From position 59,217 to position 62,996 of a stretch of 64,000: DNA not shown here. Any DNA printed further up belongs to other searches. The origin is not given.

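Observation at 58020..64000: PLD-nuclease::SNF2-helicase fusion followed by PglX/MmeI-like N6-adenine methyltransferase: partial DISARM class-1-like or BREX-related defence operon with unusual domain fusion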

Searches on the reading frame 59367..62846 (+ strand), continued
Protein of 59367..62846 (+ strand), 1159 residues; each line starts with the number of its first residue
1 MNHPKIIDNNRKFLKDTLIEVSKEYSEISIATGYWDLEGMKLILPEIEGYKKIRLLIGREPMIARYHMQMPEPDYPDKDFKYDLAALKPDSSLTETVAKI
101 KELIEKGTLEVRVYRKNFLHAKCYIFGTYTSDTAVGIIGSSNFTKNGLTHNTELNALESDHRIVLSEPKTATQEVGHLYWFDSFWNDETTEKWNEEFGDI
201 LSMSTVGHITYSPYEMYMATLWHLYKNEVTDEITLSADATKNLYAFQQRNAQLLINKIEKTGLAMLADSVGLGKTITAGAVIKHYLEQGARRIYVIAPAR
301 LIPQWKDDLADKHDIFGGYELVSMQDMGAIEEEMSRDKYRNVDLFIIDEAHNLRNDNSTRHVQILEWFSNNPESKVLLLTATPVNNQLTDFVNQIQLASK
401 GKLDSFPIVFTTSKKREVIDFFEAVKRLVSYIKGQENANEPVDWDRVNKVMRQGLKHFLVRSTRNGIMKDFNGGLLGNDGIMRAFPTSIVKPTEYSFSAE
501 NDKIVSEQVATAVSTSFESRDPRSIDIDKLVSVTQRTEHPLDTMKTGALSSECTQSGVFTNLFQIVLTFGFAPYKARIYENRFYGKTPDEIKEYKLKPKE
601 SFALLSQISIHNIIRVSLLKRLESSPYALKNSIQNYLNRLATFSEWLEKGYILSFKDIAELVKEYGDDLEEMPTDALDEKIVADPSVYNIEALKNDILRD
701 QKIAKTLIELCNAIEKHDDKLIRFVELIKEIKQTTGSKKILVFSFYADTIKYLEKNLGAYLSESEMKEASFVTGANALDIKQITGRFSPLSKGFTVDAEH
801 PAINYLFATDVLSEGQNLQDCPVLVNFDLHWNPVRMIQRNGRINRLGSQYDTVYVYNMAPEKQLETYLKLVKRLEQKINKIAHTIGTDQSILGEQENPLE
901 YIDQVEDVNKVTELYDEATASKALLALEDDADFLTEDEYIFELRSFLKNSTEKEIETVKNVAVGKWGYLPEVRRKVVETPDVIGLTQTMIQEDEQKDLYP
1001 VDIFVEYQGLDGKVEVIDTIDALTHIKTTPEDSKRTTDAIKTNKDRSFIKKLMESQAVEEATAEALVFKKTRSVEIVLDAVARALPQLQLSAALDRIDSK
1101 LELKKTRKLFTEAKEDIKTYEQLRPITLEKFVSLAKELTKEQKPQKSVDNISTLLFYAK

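Call 13: search_protein_families(library=padloc, proteins=[L002:7614-10856:+, L002:10856-12328:+, L003:13488-16589:+, L004:5461-8682:+, L004:8691-9230:+, L004:9248-11470:+], max_evalue=0.001)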
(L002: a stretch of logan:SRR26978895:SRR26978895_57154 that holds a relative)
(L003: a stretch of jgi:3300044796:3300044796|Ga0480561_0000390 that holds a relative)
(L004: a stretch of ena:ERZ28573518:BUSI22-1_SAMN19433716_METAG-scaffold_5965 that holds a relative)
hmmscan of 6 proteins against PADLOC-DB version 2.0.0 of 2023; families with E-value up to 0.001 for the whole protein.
L002:7614-10856:+ (1081 aa): 46 families (the best 25 are shown)
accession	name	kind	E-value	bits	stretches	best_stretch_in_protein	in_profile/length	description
PDLC03601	REase_MTase_IIG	-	5.8e-149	495.9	2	44-546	52-567/1110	Type IIG restriction enzyme-methyltransferase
PDLC03612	REase_MTase_IIG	-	1.1e-70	237.1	3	621-1080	806-1246/1247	Type IIG restriction enzyme-methyltransferase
PDLC03596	REase_MTase_IIG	-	4.2e-56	188.6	2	434-1080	533-1145/1148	Type IIG restriction enzyme-methyltransferase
PDLC03250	MTase_II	-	4.5e-34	116.2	1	622-1078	341-769/775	Type II methyltransferase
PDLC03248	MTase_II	-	7.9e-30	102.1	1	620-1059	84-515/521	Type II methyltransferase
PDLC03604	REase_MTase_IIG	-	5.7e-27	92.1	1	426-1074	373-1001/1011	Type IIG restriction enzyme-methyltransferase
PDLC03609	REase_MTase_IIG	-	3.5e-24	82.7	2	621-1025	557-935/1066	Type IIG restriction enzyme-methyltransferase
PDLC02521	PglX|PglXI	-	2.4e-23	80.1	1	371-821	246-671/1174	PglX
PDLC03245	MTase_II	-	3.4e-22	76.7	1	622-1066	159-574/577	Type II methyltransferase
PDLC03226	MTase_II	-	3.5e-22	76.7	1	617-1069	124-574/579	Type II methyltransferase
PDLC03628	REase_MTase_IIG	-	6.4e-22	75.5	2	185-398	154-366/1100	Type IIG restriction enzyme-methyltransferase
PDLC02524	PglX|PglXI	-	4.4e-19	66.4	1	372-731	56-402/722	PglX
PDLC03600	REase_MTase_IIG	-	2.2e-18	63.6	2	620-823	495-687/1205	Type IIG restriction enzyme-methyltransferase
PDLC03627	REase_MTase_IIG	-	1.6e-17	60.6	1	340-508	327-481/1136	Type IIG restriction enzyme-methyltransferase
PDLC03335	MTase_II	-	1.6e-16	58.1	1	618-1032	192-585/607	Type II methyltransferase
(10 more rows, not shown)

L002:10856-12328:+ (491 aa): 0 families

L003:13488-16589:+ (1034 aa): 41 families (the best 25 are shown)
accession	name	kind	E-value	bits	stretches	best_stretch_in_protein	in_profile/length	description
PDLC03601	REase_MTase_IIG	-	4.7e-154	512.8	2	31-544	38-564/1110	Type IIG restriction enzyme-methyltransferase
PDLC03596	REase_MTase_IIG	-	2.2e-76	255.8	3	431-744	529-832/1148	Type IIG restriction enzyme-methyltransferase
PDLC03612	REase_MTase_IIG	-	1.8e-62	209.9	4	577-775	765-960/1247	Type IIG restriction enzyme-methyltransferase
PDLC03604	REase_MTase_IIG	-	7.7e-33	111.6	1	478-752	440-668/1011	Type IIG restriction enzyme-methyltransferase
PDLC02521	PglX|PglXI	-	8.5e-27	91.5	1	372-747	246-604/1174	PglX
PDLC03609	REase_MTase_IIG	-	1.4e-26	90.6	2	585-737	528-669/1066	Type IIG restriction enzyme-methyltransferase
PDLC03335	MTase_II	-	6.9e-24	82.4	1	621-812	194-378/607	Type II methyltransferase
PDLC03629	REase_MTase_IIG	-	3.9e-23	79.2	2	622-731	570-688/1182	Type IIG restriction enzyme-methyltransferase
PDLC03600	REase_MTase_IIG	-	1.2e-22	77.7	2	622-747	496-619/1205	Type IIG restriction enzyme-methyltransferase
PDLC03348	MTase_II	-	1.7e-21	74.4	1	623-1031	347-708/727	Type II methyltransferase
PDLC02529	PglX|PglXI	-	8.4e-21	71.4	1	440-713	225-451/1189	PglX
PDLC03313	MTase_II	-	3.5e-20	70.1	1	618-734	140-256/563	Type II methyltransferase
PDLC03338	MTase_II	-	1e-17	62.1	2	621-806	244-421/604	Type II methyltransferase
PDLC02527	PglX|PglXI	-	8.8e-17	58.1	2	622-736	556-663/1332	PglX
PDLC02525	PglX|PglXI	-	2.5e-16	57.4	2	622-758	455-590/607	PglX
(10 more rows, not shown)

L004:5461-8682:+ (1074 aa): 43 families (the best 25 are shown)
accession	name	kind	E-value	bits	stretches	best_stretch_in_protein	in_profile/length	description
PDLC03601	REase_MTase_IIG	-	7e-145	482.4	2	45-536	53-560/1110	Type IIG restriction enzyme-methyltransferase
PDLC03612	REase_MTase_IIG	-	7.5e-71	237.7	3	622-1073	805-1246/1247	Type IIG restriction enzyme-methyltransferase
PDLC03596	REase_MTase_IIG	-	2.9e-60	202.4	3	433-740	535-826/1148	Type IIG restriction enzyme-methyltransferase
PDLC02521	PglX|PglXI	-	5.6e-26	88.8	1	368-821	246-673/1174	PglX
PDLC03604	REase_MTase_IIG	-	2.4e-25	86.8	1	473-1068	439-1002/1011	Type IIG restriction enzyme-methyltransferase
PDLC03600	REase_MTase_IIG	-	8.9e-21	71.6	1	368-817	239-683/1205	Type IIG restriction enzyme-methyltransferase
PDLC03609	REase_MTase_IIG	-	1.4e-20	70.7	2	621-773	555-700/1066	Type IIG restriction enzyme-methyltransferase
PDLC03628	REase_MTase_IIG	-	2.2e-19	67.1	2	183-393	155-364/1100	Type IIG restriction enzyme-methyltransferase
PDLC03335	MTase_II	-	5.4e-19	66.3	1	621-1018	193-577/607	Type II methyltransferase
PDLC03250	MTase_II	-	9.1e-19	65.6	1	622-1071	339-769/775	Type II methyltransferase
PDLC02529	PglX|PglXI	-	7e-17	58.4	1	436-669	225-403/1189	PglX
PDLC03313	MTase_II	-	2.2e-16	57.5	1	620-766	141-285/563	Type II methyltransferase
PDLC02643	DrmMI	-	2.3e-16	56.8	2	615-686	860-934/1347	DrmMI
PDLC03226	MTase_II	-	5.1e-16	56.4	1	618-741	123-243/579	Type II methyltransferase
PDLC02525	PglX|PglXI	-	5.5e-16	56.3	1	434-758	279-587/607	PglX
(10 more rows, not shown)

L004:8691-9230:+ (180 aa): 0 families

L004:9248-11470:+ (741 aa): 11 families
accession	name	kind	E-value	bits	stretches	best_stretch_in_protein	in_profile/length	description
PDLC04895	PDC-S06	-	7.6e-41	138.4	2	1-371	1-377/784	-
PDLC04894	PDC-S06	-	2.7e-18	63.9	2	515-667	503-666/740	-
PDLC04891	PDC-S06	-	2.3e-17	60.7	1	271-599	377-704/858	-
PDLC04897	PDC-S06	-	1.2e-14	51.8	1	186-659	166-657/727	-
PDLC04890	PDC-S06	-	1.8e-14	51.3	1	1-662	1-649/732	-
PDLC04887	PDC-S06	-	5.5e-13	46.4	2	186-671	208-714/790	-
PDLC04896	PDC-S06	-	1.8e-11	41.4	1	515-591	498-576/732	-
PDLC04886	PDC-S06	-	2.7e-11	41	2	89-661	57-649/727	-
PDLC03865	LmuB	-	6.3e-11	39.2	2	523-589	912-983/1007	-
PDLC04892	PDC-S06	-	1.4e-09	34.9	1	185-589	277-683/843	-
PDLC04893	PDC-S06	-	7.9e-09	32.5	1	505-596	611-700/862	-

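Call 14: search_protein_families(library=ncbifam, proteins=[window:59367-62843:+, L002:7614-10856:+, L002:10856-12328:+], max_evalue=0.01)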
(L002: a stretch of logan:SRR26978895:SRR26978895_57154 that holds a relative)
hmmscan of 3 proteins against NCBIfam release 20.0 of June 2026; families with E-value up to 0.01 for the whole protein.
window:59367-62843:+ (1159 aa): 16 families
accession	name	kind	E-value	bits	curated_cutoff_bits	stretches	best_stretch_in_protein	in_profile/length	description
NF038317.1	DISARM_DrmD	equivalog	1.5e-49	169.2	610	3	606-898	375-663/1021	DISARM system SNF2-like helicase DrmD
NF042964.1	phospholipD_antiphage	equivalog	2.4e-42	145.3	1100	2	689-914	637-864/895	phospholipase D-like domain-containing anti-phage protein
NF041062.1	DpdE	equivalog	6.9e-36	123.6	500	2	265-392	174-306/1048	protein DpdE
NF038318.1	DISARM_DrmD_b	equivalog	4.1e-31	107.9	950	2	259-396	45-203/868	DISARM system SNF2-like helicase DrmD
NF003426.0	PRK04914.1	equivalog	9e-24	83.7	576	3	723-925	481-668/959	RNA polymerase-associated protein RapA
NF010337.0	PRK13766.1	equivalog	2.5e-14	52.4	610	1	695-897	325-516/781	Hef nuclease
NF058637.1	helic_SCO1167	equivalog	3.3e-08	32.1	1200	1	224-405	451-644/932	SCO1167/SCO6262 family helicase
NF041790.1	anti-phage_ZorD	equivalog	3.1e-06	25.4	1500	1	252-310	595-655/1035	type I Zorya anti-phage system protein ZorD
NF053631.1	RNA_helic_CshA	equivalog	0.00012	21.1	646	1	802-932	287-410/434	degradosome RNA helicase CshA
NF053711.1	RNA_heli_RhlE1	exception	0.00014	20.7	750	1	802-872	294-364/434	RNA helicase RhlE1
NF041068.1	DpdK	equivalog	0.00016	21.3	100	1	87-166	85-158/167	phospholipase D-like domain-containing protein DpdK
NF008394.0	PRK11192.1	equivalog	0.00032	19.7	507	1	718-849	229-344/441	ATP-dependent RNA helicase SrmB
NF053632.1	heli_RadD_YejH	equivalog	0.00035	19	720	1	340-384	107-152/573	DNA repair helicase RadD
NF038319.1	DISARM_DrmC_I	equivalog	0.00046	19.8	133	1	112-162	176-222/236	DISARM system phospholipase D-like protein DrmC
NF010490.0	PRK13912.1-1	equivalog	0.0042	17.2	211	0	90-165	77-146/159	nuclease NucT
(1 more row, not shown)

L002:7614-10856:+ (1081 aa): 5 families
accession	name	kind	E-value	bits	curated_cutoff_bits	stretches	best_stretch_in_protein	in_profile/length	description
NF033452.1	BREX_1_MTaseX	exception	4.9e-23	81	500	1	372-778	253-663/1210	BREX-1 system adenine-specific DNA-methyltransferase PglX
NF033455.1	BREX_6_MTaseX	exception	1.6e-16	59.1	900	2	429-507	316-398/1319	BREX-6 system adenine-specific DNA-methyltransferase PglX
NF033451.1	BREX_2_MTaseX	equivalog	1.1e-14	53.2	400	1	440-580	222-334/1185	BREX-2 system adenine-specific DNA-methyltransferase PglX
NF033454.1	BREX_5_MTaseX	exception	2.6e-09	35.2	900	1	372-537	225-395/1404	BREX-5 system adenine-specific DNA-methyltransferase PglX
TIGR03534.1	RF_mod_PrmC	equivalog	0.0011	18.5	199.1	0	620-642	155-177/253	peptide chain release factor N(5)-glutamine methyltransferase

L002:10856-12328:+ (491 aa): 7 families
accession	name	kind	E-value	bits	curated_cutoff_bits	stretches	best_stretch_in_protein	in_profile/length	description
NF047343.1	SCCmet_CcrB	equivalog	1e-27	97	900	1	5-452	11-476/542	cassette chromosome recombinase CcrB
NF041201.1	recomb_XisF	equivalog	4.1e-23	82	375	1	7-404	5-426/465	fdxN element excision recombinase XisF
NF047344.1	SCCmet_CcrA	equivalog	6.9e-19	68.3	700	1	2-408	3-387/442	cassette chromosome recombinase CcrA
NF047347.1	SCCmet_CcrC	equivalog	5.4e-15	54.9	900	1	2-461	4-500/558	cassette chromosome recombinase CcrC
NF033518.0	transpos_IS607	equivalog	5.1e-08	32.7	110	1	2-86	55-135/187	IS607 family transposase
NF049883.1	resolv_YneB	equivalog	1.3e-05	24.8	175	1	2-93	1-88/211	YneB family resolvase-like protein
NF009949.0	PRK13413.1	equivalog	0.00089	19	272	1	8-166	7-153/203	master DNA invertase Mpi family serine-type recombinase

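Call 15: search_solved_structures(query=L002:7614-10856:+, max_evalue=0.01, show_alignments=2)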
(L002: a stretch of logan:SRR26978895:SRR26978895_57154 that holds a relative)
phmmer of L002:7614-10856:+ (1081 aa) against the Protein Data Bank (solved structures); distinct sequences matched with E-value up to 0.01: 3.
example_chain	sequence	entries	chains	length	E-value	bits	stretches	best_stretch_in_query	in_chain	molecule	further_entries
7lni_A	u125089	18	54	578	6.3e-20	74.1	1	622-1068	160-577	Site-specific DNA-methyltransferase (adenine-specific)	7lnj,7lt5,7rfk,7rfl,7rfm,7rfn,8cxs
8cxz_A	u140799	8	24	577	6.7e-20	74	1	622-1068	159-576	Site-specific DNA-methyltransferase (adenine-specific)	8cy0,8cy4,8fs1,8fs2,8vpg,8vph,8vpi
7qw5_A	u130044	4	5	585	1.8e-10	42.9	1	607-1069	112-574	Modification methylase BseCI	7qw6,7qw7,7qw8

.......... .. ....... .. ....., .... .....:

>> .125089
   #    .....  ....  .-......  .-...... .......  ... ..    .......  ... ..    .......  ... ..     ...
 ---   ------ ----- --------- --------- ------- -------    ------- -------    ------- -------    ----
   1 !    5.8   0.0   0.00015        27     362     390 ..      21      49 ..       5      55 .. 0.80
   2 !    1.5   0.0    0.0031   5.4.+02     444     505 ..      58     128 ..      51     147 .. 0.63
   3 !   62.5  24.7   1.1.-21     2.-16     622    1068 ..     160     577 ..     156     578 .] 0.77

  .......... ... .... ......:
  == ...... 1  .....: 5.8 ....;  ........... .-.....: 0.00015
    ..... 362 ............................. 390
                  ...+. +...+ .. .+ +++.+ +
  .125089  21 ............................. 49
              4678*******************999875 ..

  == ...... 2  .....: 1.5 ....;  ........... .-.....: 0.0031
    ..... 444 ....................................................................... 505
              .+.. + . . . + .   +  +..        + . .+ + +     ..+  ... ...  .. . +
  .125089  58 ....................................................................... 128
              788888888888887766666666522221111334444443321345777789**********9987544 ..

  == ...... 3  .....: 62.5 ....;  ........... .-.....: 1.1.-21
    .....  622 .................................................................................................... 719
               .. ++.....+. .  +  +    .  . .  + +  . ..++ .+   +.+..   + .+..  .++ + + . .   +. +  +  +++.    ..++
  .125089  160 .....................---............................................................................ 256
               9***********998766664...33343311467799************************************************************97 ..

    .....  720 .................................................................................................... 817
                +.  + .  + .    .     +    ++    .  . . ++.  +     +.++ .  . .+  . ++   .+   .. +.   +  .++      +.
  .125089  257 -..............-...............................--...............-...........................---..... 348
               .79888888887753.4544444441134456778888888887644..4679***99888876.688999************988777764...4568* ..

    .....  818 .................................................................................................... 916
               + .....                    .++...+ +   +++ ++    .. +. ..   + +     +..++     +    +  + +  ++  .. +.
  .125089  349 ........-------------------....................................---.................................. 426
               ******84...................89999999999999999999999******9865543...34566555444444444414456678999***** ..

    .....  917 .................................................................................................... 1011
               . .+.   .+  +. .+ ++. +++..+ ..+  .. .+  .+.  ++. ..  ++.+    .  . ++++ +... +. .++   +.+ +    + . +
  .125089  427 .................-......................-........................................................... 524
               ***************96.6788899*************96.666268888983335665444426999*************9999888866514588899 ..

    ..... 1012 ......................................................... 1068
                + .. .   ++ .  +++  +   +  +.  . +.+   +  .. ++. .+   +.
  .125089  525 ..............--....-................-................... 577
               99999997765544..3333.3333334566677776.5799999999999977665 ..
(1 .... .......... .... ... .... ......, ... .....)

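Call 16: search_solved_structures(query=window:59367-62843:+, max_evalue=0.01)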
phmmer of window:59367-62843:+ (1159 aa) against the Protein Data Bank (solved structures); distinct sequences matched with E-value up to 0.01: 33.
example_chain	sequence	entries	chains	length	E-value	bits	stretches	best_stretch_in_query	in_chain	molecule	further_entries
8so8_A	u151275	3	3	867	1.7e-13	52.5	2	264-407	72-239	RNA polymerase-associated protein RapA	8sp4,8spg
6bog_A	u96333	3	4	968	2.5e-13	51.9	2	264-407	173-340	RNA polymerase-associated protein RapA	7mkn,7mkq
7m8e_F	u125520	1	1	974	2.6e-13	51.9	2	264-407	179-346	RNA polymerase-associated protein RapA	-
4s20_K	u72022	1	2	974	3.2e-13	51.5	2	802-902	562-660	RNA polymerase-associated protein RapA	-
8t0l_F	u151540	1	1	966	1.6e-12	49.2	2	264-407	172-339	RNA polymerase-associated protein RapA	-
5hzr_A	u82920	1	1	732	6.3e-08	34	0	221-306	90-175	SNF2-family ATP dependent chromatin remodeling factor like protein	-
7ux9_P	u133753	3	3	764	5.5e-07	30.9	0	801-900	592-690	ATP-dependent DNA helicase DDM1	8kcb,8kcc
8wh5_K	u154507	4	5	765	5.6e-07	30.9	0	801-900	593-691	ATP-dependent DNA helicase DDM1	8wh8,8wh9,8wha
8j90_K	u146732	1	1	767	5.6e-07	30.9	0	801-900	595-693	ATP-dependent DNA helicase DDM1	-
8skz_A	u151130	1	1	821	7.3e-07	30.5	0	801-900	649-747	ATP-dependent DNA helicase DDM1,Lymphoid-specific helicase chimera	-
23cp_K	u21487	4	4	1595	1.6e-06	29.3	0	221-306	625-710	WD40 repeat-containing protein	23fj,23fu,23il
6ne3_W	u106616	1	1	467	9e-06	26.9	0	330-392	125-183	SWI/SNF-related matrix-associated actin-dependent regulator of chromatin subfamily A membe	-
6igm_H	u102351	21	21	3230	2.6e-05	25.4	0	805-877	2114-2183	Helicase SRCAP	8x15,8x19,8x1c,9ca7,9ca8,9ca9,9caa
1hv8_A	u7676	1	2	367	5.8e-05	24.2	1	801-874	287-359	PUTATIVE ATP-DEPENDENT RNA HELICASE MJ0669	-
6pwf_K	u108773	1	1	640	6.3e-05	24.1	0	342-390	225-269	chromatin remodeling factor ISWI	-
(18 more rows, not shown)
